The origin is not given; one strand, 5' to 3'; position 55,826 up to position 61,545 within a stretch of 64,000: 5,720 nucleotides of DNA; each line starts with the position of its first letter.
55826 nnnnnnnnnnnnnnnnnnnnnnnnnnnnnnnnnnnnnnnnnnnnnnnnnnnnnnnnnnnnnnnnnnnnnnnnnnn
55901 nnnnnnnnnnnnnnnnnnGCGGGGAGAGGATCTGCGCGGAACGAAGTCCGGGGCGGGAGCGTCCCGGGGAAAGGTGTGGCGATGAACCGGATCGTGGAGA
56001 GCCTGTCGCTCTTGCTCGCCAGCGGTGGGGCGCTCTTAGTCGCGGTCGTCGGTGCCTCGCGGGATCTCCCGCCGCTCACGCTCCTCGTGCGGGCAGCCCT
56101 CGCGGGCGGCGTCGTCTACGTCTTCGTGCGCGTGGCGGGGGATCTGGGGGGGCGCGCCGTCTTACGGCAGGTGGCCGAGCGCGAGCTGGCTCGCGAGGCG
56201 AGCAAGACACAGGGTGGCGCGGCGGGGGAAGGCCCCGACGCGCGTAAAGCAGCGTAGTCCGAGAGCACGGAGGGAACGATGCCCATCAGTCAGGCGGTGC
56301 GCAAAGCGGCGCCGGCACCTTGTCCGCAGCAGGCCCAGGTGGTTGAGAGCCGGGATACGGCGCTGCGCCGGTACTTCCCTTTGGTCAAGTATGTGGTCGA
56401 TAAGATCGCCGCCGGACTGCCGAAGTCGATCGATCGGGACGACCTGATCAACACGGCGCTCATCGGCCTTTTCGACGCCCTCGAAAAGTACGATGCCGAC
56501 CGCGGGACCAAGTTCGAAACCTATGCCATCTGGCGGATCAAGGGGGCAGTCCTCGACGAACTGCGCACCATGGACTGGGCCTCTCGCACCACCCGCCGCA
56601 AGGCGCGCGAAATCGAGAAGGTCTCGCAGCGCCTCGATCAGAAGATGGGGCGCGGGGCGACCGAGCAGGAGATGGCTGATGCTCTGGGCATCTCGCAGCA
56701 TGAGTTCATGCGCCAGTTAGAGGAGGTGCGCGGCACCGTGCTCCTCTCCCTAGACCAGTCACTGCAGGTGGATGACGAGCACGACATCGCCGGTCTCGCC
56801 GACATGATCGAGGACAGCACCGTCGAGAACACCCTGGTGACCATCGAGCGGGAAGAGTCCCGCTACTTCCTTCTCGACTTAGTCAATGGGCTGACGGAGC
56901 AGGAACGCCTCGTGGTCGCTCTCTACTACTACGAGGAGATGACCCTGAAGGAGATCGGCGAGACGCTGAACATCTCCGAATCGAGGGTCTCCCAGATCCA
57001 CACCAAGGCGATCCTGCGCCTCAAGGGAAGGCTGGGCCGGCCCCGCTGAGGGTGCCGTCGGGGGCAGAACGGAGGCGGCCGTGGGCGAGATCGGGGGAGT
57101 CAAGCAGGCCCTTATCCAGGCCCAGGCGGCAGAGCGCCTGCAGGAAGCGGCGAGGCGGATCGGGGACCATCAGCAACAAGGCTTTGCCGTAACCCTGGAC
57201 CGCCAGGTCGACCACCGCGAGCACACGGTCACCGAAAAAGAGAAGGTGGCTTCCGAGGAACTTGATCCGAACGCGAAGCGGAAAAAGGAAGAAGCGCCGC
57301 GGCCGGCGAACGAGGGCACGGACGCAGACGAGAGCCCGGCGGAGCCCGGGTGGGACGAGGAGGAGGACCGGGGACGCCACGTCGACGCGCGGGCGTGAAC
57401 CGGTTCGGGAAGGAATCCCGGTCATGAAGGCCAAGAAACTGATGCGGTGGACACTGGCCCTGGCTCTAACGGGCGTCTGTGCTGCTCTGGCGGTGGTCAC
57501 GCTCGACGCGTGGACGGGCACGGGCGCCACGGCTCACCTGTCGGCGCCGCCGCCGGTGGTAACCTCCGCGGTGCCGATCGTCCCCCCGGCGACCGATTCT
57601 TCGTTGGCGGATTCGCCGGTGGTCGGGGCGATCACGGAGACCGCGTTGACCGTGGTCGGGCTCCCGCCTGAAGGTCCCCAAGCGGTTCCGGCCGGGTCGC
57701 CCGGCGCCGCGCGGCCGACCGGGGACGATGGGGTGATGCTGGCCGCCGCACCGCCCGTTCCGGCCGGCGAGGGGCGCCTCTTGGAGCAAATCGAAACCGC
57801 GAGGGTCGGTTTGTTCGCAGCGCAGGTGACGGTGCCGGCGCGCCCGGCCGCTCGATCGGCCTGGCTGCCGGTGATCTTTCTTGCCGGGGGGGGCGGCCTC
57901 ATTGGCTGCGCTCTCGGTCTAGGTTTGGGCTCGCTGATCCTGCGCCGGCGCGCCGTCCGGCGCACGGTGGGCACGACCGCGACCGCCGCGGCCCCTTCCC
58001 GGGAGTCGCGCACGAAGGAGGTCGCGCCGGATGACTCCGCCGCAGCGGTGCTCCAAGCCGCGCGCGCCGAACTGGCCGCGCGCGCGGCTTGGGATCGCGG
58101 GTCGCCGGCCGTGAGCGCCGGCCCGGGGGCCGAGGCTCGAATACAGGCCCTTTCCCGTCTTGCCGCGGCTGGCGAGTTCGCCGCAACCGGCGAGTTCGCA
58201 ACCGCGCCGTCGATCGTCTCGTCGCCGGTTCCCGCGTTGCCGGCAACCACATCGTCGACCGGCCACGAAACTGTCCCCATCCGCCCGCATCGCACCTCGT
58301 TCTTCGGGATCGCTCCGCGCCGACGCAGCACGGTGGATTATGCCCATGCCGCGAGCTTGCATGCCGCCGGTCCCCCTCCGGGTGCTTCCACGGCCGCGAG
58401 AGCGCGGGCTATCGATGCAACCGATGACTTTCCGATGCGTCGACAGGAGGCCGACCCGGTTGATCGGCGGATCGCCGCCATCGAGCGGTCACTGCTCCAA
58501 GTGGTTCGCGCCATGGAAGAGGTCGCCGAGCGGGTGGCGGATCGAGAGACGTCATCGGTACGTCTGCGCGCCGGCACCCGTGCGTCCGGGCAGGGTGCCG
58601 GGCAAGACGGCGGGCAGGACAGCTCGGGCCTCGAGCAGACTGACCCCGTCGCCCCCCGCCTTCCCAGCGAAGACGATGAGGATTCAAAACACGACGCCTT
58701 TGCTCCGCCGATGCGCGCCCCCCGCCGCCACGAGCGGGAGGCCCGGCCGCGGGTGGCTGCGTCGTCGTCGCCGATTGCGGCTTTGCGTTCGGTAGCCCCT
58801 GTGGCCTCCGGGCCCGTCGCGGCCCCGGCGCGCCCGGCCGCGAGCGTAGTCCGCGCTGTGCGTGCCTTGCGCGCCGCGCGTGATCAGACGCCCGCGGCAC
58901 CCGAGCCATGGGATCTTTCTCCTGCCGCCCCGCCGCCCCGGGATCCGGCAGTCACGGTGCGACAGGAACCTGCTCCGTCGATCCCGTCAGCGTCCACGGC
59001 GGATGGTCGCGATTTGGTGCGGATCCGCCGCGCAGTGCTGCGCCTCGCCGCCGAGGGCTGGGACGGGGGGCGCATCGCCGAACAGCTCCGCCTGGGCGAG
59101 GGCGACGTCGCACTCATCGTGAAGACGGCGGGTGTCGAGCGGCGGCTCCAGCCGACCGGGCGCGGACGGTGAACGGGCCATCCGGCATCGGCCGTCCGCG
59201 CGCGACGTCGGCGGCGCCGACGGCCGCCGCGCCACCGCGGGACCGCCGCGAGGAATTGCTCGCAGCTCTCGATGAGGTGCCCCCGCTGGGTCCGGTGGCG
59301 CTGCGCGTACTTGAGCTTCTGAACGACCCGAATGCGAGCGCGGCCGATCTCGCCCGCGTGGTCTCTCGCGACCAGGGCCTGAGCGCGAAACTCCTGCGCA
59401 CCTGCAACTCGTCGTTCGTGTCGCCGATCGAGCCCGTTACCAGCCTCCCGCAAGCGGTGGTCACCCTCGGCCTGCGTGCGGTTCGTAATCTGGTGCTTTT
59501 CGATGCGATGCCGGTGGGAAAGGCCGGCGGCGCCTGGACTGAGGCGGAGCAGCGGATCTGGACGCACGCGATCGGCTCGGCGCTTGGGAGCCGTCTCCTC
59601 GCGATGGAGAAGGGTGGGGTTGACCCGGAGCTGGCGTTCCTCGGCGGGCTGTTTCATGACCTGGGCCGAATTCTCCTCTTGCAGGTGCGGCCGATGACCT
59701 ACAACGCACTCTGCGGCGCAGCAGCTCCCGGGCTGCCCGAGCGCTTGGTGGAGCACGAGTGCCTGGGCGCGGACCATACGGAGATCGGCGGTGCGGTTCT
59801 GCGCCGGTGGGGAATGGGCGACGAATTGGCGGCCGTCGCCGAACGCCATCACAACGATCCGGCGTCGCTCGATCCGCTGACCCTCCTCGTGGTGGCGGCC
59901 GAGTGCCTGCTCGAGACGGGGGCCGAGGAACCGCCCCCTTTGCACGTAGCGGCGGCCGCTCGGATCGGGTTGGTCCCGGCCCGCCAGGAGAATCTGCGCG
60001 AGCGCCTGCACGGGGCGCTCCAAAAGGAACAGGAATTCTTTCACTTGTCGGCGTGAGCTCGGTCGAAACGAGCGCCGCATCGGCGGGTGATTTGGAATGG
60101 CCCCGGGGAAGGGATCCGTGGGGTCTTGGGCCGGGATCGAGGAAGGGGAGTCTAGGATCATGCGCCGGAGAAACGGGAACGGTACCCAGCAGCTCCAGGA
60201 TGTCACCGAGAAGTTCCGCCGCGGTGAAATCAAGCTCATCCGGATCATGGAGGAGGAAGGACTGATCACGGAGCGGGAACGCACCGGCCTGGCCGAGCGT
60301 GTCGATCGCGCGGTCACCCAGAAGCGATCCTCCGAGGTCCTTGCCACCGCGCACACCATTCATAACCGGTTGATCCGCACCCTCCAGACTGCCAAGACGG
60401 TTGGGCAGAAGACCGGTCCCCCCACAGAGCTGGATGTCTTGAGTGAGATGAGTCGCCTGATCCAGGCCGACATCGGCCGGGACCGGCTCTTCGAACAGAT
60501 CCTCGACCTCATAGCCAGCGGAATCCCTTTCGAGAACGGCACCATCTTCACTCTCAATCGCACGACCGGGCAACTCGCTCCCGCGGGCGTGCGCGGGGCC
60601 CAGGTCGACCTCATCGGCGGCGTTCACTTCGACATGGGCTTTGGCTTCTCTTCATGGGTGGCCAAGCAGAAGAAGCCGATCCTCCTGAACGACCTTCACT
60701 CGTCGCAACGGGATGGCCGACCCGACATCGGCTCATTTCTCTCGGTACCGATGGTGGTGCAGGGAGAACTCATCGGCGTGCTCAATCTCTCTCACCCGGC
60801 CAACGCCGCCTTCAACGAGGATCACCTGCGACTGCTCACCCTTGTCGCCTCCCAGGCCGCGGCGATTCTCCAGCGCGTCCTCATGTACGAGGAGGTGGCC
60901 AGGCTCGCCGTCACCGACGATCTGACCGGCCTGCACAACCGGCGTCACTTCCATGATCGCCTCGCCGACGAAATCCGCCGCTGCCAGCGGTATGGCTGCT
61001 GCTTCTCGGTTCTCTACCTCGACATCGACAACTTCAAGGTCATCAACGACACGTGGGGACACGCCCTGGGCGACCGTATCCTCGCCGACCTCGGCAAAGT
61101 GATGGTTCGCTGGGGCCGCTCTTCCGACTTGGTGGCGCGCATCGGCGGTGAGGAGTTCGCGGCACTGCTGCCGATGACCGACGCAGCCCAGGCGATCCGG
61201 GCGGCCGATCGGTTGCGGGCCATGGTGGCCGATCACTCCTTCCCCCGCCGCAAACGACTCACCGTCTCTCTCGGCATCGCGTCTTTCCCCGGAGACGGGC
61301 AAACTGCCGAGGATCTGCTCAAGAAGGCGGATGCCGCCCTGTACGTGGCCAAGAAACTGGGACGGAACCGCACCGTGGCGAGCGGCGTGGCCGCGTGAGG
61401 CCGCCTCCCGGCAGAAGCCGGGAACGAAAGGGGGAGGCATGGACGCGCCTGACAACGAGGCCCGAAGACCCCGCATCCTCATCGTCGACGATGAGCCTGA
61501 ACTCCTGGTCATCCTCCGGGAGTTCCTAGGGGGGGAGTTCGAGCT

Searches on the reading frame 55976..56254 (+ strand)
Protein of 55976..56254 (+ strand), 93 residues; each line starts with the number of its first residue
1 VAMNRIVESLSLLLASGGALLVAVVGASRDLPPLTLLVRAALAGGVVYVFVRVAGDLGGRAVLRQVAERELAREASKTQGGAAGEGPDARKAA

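Call 20: search_protein_families(library=pfam, proteins=[window:55976-56254:+], max_evalue=0.001)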
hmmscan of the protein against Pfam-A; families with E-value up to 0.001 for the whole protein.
window:55976-56254:+ (93 aa): 0 families

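Call 74: search_protein_families(library=pfam, proteins=[window:55976-56254:+], max_evalue=1)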
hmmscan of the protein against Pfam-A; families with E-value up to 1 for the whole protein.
window:55976-56254:+ (93 aa): 1 family
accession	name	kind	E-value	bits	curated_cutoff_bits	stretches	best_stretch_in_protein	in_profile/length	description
PF17260.7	DUF5326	-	0.2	12.3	27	1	14-54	22-61/70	Family of unknown function (DUF5326)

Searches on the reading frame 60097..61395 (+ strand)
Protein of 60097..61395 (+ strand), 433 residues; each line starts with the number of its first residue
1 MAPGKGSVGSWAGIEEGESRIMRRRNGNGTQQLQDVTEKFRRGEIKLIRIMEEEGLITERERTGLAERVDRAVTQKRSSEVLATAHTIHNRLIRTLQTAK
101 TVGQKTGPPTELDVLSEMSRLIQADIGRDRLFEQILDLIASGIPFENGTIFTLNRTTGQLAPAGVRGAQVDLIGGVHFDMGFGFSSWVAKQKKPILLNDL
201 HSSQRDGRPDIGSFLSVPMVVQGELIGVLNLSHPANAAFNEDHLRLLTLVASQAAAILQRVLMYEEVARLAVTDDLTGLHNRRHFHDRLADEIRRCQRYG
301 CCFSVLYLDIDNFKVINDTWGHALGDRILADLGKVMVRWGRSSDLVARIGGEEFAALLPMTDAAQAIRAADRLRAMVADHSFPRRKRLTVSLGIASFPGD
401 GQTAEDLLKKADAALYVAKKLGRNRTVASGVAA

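Call 20: search_protein_families(library=pfam, proteins=[window:60097-61395:+], max_evalue=0.001)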
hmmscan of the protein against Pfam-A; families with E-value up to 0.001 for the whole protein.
window:60097-61395:+ (433 aa): 4 families
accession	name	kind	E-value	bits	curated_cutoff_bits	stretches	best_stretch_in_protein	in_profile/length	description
PF00990.26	GGDEF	-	2.5e-47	161.1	23.8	1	271-425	1-161/161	Diguanylate cyclase, GGDEF domain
PF13185.12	GAF_2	-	2.2e-20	73.7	28.6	1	129-259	5-136/136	GAF domain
PF01590.32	GAF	-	1.8e-16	61.3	22.4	1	129-257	3-132/133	GAF domain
PF13492.12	GAF_3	-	1.8e-07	32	27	1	201-259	71-128/129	GAF domain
